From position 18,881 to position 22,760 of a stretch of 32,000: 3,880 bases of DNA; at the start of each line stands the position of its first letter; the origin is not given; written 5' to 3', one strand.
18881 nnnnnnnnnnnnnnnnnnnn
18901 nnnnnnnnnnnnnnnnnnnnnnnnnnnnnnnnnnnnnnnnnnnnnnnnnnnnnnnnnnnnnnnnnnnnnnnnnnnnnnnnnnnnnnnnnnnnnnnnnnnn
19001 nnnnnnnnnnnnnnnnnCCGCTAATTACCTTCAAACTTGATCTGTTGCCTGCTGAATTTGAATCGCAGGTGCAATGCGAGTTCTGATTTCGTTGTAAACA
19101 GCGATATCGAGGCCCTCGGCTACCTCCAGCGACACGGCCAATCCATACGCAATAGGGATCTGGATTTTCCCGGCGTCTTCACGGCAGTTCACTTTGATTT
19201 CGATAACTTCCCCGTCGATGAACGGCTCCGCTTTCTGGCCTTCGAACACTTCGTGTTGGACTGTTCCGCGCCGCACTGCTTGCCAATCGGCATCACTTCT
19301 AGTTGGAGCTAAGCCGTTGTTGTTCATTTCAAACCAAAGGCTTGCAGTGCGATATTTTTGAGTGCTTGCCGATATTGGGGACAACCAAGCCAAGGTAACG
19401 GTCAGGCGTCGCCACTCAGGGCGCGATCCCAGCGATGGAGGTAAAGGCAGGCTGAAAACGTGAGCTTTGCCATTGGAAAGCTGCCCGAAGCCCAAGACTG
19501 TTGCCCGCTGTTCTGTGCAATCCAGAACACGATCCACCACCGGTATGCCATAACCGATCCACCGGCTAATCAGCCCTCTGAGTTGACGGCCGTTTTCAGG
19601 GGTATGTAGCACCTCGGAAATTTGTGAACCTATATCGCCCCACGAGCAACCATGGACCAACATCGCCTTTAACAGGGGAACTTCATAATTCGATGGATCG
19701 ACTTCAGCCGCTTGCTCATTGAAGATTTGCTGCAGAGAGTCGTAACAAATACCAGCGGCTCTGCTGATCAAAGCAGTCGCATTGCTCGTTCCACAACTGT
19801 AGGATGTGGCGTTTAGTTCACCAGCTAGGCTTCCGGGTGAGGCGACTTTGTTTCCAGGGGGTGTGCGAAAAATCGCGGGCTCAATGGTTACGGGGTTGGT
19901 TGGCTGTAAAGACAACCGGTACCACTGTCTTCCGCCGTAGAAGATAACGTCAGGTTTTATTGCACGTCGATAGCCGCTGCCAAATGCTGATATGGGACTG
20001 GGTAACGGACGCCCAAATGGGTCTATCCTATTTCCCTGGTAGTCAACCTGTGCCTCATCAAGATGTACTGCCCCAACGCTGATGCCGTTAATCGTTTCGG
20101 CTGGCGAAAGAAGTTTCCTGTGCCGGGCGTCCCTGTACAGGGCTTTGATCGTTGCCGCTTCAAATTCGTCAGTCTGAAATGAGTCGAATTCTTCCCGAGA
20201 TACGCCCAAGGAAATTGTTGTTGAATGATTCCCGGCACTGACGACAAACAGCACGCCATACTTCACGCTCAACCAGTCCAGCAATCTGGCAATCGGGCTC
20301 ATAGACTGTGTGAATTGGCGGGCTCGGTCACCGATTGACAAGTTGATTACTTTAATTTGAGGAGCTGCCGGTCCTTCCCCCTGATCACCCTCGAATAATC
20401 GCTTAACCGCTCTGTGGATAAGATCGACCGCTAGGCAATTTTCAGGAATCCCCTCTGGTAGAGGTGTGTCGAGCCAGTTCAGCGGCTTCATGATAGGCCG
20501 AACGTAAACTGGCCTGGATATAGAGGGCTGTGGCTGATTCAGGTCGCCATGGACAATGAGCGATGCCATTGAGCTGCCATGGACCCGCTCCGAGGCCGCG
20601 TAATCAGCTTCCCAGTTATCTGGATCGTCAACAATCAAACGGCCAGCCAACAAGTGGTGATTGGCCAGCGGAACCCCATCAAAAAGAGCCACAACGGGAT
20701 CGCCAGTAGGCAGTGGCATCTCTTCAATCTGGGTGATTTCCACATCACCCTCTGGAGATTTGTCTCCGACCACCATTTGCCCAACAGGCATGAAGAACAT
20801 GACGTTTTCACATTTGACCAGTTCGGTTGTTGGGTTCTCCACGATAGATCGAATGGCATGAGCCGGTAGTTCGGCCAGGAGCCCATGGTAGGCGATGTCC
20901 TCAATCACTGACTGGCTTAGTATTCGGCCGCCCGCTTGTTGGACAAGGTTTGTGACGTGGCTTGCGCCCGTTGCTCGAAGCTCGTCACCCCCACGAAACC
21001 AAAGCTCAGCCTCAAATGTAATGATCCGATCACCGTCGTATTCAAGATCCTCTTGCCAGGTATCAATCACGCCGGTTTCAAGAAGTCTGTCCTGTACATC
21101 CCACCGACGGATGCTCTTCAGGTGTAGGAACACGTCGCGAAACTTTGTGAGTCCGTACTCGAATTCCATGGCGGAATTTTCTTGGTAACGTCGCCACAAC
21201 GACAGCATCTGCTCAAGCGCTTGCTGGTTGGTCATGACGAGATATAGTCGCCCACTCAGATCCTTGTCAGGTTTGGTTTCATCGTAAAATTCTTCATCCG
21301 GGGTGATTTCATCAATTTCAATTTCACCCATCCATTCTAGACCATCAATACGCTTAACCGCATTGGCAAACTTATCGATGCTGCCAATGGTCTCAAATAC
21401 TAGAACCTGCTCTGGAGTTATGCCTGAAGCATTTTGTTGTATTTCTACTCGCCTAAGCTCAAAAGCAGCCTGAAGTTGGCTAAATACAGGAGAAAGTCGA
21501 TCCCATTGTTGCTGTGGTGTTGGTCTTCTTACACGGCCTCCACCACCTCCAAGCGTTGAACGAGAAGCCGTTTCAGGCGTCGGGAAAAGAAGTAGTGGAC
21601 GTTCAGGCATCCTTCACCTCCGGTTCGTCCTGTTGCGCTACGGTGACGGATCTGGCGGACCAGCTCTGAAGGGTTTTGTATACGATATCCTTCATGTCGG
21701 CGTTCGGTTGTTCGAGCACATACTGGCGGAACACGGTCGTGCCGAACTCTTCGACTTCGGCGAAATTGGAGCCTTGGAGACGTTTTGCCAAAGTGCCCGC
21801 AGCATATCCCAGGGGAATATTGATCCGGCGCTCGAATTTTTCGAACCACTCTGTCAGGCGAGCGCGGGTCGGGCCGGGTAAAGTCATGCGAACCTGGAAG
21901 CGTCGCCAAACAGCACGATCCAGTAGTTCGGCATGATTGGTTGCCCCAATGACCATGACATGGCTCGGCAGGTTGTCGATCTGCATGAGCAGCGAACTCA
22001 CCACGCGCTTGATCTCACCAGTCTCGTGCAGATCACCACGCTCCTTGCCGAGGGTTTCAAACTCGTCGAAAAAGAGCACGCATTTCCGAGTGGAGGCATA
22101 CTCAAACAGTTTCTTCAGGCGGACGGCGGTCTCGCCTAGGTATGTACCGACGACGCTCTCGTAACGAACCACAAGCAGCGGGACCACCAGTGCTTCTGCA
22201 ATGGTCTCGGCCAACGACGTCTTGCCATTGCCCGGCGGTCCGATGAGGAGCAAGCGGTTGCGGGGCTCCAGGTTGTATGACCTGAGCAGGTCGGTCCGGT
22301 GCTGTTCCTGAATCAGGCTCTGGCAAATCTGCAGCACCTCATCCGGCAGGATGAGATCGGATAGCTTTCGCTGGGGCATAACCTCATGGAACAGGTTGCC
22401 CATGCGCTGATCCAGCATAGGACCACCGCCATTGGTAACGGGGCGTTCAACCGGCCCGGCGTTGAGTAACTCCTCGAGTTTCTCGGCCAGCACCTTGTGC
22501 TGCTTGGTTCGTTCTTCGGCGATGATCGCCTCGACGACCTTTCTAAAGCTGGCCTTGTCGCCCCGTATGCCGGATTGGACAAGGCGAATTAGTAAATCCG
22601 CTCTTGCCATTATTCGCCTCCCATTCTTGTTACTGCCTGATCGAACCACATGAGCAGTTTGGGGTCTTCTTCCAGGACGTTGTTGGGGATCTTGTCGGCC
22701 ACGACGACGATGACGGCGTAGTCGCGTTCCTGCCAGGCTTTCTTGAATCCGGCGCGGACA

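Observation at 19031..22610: ATPase-subtilase pair with IetAS-like architecture, intact catalytic motifs and a large unassigned N-terminal region on the protease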

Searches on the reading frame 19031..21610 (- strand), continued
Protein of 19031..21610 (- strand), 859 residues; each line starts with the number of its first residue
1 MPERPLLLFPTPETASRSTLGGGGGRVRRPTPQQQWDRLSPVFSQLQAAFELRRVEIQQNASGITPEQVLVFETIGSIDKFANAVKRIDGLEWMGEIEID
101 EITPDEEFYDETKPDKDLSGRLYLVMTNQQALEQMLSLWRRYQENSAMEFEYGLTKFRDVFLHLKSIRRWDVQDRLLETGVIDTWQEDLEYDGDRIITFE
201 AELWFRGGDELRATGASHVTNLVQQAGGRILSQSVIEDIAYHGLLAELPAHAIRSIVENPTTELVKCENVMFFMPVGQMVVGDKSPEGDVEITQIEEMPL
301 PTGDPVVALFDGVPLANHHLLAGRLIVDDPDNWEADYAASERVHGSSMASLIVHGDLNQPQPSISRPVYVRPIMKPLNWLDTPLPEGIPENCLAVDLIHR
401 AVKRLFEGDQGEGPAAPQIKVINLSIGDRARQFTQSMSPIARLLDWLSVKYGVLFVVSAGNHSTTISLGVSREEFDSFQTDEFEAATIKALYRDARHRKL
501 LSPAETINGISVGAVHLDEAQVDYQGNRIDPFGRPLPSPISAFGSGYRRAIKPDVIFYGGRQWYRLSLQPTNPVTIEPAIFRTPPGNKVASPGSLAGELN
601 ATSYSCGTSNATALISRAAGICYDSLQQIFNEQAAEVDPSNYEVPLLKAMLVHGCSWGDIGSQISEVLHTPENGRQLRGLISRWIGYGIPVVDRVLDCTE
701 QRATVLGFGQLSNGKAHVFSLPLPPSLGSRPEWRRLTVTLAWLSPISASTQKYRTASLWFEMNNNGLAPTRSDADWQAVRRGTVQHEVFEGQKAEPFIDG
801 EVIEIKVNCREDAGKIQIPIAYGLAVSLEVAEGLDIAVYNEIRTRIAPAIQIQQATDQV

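Call 106: search_protein_families(library=pfam, proteins=[L073:90-6083:+, L023:2426-5689:+, L027:4691-8917:+, L028:14881-18687:+, L034:5037-8618:+, L056:5036-8746:+, L059:3721-7710:+], max_evalue=1e-8)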
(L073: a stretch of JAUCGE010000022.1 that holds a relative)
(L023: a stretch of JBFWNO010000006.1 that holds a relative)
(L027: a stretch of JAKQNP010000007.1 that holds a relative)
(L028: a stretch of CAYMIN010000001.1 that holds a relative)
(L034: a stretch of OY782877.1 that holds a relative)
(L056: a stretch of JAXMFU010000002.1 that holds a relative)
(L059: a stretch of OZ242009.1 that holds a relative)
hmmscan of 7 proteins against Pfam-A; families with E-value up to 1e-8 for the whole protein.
L073:90-6083:+ (1997 aa): 1 family
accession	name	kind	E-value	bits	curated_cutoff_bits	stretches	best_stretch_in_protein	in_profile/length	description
PF25794.1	SACS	-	1.7e-11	44.8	32.8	1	1032-1151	14-122/247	Sacsin domain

L023:2426-5689:+ (1087 aa): 1 family
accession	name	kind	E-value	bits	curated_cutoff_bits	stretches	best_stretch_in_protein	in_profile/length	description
PF01555.25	N6_N4_Mtase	-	5.1e-09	36.8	26.7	0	684-838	2-110/221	DNA methylase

L027:4691-8917:+ (1408 aa): 0 families

L028:14881-18687:+ (1268 aa): 0 families

L034:5037-8618:+ (1193 aa): 1 family
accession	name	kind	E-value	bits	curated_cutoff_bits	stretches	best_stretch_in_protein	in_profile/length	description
PF01292.26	Ni_hydr_CYTB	-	9.2e-19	68.3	30.1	1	1007-1173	2-178/179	Prokaryotic cytochrome b561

L056:5036-8746:+ (1236 aa): 5 families
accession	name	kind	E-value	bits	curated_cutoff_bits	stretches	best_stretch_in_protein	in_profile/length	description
PF02965.22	Met_synt_B12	-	2.3e-131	437.7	25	1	941-1211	1-272/273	Vitamin B12 dependent methionine synthase, activation domain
PF02574.22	S-methyl_trans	-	4e-96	322.6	22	1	21-328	1-283/283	Homocysteine S-methyltransferase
PF00809.28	Pterin_bind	-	1.6e-61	208.5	25.5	1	363-601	1-244/244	Pterin binding enzyme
PF02607.22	B12-binding_2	-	7.5e-25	87.4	23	1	662-734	2-73/74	B12 binding domain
PF02310.24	B12-binding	-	5.5e-20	71.8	32.1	1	750-846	1-97/121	B12 binding domain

L059:3721-7710:+ (1329 aa): 4 families
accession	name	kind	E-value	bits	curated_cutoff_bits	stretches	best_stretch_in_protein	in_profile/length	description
PF00082.27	Peptidase_S8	-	7.5e-41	140.8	21.8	1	747-1029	1-288/288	Subtilase family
PF04151.21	PPC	-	8.6e-20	71.8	25.9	0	189-255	3-70/70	Bacterial pre-peptidase C-terminal domain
PF01483.27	P_proprotein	-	5.1e-17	62.2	21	1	1090-1172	3-85/86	Proprotein convertase P-domain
PF00041.27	fn3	-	7.9e-11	42.5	25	1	1192-1277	13-82/84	Fibronectin type III domain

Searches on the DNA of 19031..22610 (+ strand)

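Call 11: search_dna_similar(query=window:19031-22610:+, collection=ecoli_genomes, mode=near, max_rows=15)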
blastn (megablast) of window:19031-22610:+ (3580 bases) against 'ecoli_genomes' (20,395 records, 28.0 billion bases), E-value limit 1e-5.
No match.

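Call 84: search_dna_similar(query=window:21603-22610:-, collection=ecoli_genomes, mode=distant, max_rows=10, max_evalue=0.001)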
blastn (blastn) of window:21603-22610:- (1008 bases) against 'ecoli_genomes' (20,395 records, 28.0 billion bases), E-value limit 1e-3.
No match.

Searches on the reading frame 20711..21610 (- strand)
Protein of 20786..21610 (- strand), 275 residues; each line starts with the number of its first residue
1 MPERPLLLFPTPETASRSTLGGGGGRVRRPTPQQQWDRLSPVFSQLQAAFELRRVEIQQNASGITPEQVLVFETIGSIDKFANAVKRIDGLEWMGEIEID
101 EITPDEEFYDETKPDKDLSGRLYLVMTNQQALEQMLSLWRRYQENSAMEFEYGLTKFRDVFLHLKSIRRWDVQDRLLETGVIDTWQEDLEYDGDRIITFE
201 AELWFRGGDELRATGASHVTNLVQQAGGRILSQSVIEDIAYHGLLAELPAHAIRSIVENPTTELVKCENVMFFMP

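Call 69: predict_structure(alignment_id=A4)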
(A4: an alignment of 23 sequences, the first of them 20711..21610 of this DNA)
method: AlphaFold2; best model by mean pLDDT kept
length: 300 residues; sequences in the alignment: 23
mean_pLDDT: 63.0   pTM: 0.52
mean pLDDT of the five models: 63.0, 59.2, 54.4, 53.1, 51.4
residues with pLDDT >= 90: 31; 70-90: 90; 50-70: 88; < 50: 91
segments of 3 or more residues with pLDDT < 50: 1-26, 49-65, 89-114, 116-119, 284-300
pLDDT, mean of each block of 10 residues (from residue 1): 31 37 45 62 57 40 50 61 57 39 38 47 56 76 80 67 72 71 87 81 70 87 94 77 89 89 83 76 44 27
secondary structure, 60 per line:
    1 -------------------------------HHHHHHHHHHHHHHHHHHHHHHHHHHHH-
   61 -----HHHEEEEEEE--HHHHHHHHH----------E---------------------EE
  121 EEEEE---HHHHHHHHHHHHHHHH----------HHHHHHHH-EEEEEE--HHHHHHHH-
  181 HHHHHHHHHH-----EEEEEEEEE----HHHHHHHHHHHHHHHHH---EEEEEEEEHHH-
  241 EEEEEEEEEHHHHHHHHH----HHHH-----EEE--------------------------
elements in order: H32-59 E69-75 H78-86 E119-125 H129-144 H155-162 E164-169 H172-179 H181-190 E196-204 H209-225 E229-236 E241-249 H250-258 H263-266 E272-274

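Call 71: fold_search(model_id=the predicted structure, library=pdb)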
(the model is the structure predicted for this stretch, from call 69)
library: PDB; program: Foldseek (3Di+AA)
matches with E <= 10: 1247; with E <= 0.001: 2
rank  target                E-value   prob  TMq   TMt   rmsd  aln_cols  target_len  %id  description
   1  6u9d_O                2.0e-04  0.99  0.21  0.25  12.7       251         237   12  Saccharomyces cerevisiae acetohydroxyacid synthase (released 2020-07-15)
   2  6u9d_H                6.2e-04  0.93  0.19  0.22  12.8       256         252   11  Saccharomyces cerevisiae acetohydroxyacid synthase (released 2020-07-15)
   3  6u9d_C                1.1e-03  0.91  0.19  0.22  12.9       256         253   11  Saccharomyces cerevisiae acetohydroxyacid synthase (released 2020-07-15)
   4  6u9d_P                1.1e-03  0.87  0.20  0.23  23.9       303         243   12  Saccharomyces cerevisiae acetohydroxyacid synthase (released 2020-07-15)
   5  6wo1_B                1.6e-03  0.91  0.20  0.28  12.9       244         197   12  Hybrid acetohydroxyacid synthase complex structure with Cryptococcus neoformans AHAS catalytic subunit and Saccharomyc (released 2020-07-15)
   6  6not_B                1.9e-03  0.84  0.20  0.10  14.7       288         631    8  Crystal structure of a full length elongation factor G (EF-G) from Rickettsia prowazekii (released 2019-01-30)
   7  6u9d_K                2.5e-03  0.82  0.20  0.24  15.0       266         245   13  Saccharomyces cerevisiae acetohydroxyacid synthase (released 2020-07-15)
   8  4nwn_M                3.7e-03  0.90  0.21  0.31  12.8       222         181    9  Computationally Designed Two-Component Self-Assembling Tetrahedral Cage T32-28 (released 2014-05-28)
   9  4nwn_A                4.5e-03  0.91  0.22  0.32  12.6       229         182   10  Computationally Designed Two-Component Self-Assembling Tetrahedral Cage T32-28 (released 2014-05-28)
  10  3cb4_A                6.0e-03  0.66  0.17  0.10  15.7       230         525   10  The Crystal Structure of LepA (released 2008-03-18)
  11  6ner_G                9.8e-03  0.80  0.20  0.30  16.7       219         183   11  Synthetic Haliangium ochraceum BMC shell (released 2019-04-03)
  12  3deg_C                1.0e-02  0.72  0.20  0.11  14.8       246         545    9  Complex of elongating Escherichia coli 70S ribosome and EF4(LepA)-GMPPNP (released 2008-08-19)
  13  9fqz_CB               1.0e-02  0.44  0.19  0.09  23.8       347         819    9  CRYO-EM STRUCTURE OF HCT15 POLYSOMES BOUND TO EEF2, EBP1, AND SERBP1 (released 2026-01-14)
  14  7ls2_m                1.1e-02  0.30  0.17  0.08  23.9       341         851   10  80S ribosome from mouse bound to eEF2 (Class I) (released 2021-11-03)
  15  7oyc_v2               1.2e-02  0.30  0.17  0.17  23.9       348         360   10  Cryo-EM structure of the Xenopus egg 80S ribosome (released 2022-07-20)
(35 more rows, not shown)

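Call 107: search_protein_representatives(protein=window:20786-21610:-)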
Query: 275 residues. Proteins with E-value up to 0.001 (for the whole library): 1321; up to 1e-10: 1029; up to 1e-30: 521. The best 150 are listed.
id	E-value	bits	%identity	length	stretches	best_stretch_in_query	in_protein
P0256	4.0e-101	354.3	56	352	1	1-275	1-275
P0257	2.8e-97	341.7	57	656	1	1-275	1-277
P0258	3.2e-92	325.1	65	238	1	1-224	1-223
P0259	9.9e-92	323.5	56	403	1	1-275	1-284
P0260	4.1e-87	308.4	50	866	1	2-275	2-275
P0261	5.5e-80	285.0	49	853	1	1-275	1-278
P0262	3.0e-78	279.3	49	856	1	1-275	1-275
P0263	2.2e-77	276.5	49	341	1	3-275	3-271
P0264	4.0e-76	272.3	49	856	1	2-275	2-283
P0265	1.1e-75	270.9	47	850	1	1-275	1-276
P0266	2.2e-75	269.9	46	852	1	2-273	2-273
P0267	6.1e-75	268.5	47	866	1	2-275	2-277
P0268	1.3e-74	267.4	46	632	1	1-275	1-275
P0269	1.6e-74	267.1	45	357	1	1-275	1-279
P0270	2.8e-74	266.3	44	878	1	3-275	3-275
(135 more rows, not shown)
